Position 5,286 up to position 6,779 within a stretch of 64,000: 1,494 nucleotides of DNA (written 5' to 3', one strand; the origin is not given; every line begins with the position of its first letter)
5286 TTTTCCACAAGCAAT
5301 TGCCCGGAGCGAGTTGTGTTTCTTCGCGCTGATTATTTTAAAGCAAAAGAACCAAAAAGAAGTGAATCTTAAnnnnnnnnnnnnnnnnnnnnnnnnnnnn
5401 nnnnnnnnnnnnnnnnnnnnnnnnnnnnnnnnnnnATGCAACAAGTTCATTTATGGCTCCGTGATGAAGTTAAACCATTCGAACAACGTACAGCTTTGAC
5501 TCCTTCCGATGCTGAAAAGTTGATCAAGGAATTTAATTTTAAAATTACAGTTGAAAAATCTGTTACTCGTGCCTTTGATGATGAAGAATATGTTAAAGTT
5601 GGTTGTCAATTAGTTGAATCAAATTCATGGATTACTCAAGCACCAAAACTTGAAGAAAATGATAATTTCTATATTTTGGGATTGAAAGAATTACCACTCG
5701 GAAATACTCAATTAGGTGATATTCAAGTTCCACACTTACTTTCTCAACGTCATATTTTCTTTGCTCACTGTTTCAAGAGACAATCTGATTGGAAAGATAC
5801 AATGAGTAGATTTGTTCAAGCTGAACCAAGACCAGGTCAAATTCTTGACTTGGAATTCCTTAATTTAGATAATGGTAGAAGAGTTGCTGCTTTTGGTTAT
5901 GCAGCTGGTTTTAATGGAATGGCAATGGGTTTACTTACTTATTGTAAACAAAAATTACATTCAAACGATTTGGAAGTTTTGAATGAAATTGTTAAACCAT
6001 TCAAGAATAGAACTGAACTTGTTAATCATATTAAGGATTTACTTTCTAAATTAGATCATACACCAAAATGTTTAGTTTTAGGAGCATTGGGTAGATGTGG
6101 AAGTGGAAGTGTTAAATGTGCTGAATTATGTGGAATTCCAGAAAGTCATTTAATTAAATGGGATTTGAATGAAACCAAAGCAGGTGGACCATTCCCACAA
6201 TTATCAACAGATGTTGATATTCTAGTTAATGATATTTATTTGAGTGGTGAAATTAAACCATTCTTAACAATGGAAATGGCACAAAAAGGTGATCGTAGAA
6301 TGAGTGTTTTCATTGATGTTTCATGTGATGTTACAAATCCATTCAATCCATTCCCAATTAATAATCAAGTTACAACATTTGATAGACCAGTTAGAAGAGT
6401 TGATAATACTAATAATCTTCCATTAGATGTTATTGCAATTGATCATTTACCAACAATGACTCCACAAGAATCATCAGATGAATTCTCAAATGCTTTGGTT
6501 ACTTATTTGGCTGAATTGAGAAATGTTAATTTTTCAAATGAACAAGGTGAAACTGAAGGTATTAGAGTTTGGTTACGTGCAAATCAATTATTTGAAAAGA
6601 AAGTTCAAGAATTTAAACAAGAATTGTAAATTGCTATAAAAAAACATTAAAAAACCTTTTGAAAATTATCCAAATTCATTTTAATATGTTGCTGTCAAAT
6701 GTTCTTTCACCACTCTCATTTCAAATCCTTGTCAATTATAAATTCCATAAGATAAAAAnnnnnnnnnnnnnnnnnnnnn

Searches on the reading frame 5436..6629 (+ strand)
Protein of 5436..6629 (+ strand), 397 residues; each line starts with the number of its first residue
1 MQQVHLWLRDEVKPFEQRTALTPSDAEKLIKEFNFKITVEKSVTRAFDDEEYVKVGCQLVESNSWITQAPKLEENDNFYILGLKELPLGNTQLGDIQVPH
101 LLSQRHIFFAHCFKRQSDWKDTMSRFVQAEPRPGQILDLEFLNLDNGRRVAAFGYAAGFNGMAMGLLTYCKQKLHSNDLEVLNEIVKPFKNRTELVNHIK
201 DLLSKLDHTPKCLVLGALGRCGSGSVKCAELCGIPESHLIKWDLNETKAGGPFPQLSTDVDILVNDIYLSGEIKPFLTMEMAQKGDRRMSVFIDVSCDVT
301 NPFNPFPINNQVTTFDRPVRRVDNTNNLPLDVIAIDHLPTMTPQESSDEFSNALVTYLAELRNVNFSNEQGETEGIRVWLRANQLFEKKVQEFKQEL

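Call 9: find_encoding_contigs(protein=window:5436-6629:+, flank=2000, max_places=3)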
Protein window:5436-6629:+ (397 aa): no gene with exactly this product is on record in the collection.

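Call 13: search_protein_families(library=pfam, proteins=[window:5436-6629:+], max_evalue=0.00001)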
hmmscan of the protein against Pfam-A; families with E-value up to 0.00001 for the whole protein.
window:5436-6629:+ (397 aa): 1 family
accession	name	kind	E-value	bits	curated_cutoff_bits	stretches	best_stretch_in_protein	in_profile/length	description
PF05222.21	AlaDh_PNT_N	-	2.6e-14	54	30.4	1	7-158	1-134/136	Alanine dehydrogenase/PNT, N-terminal domain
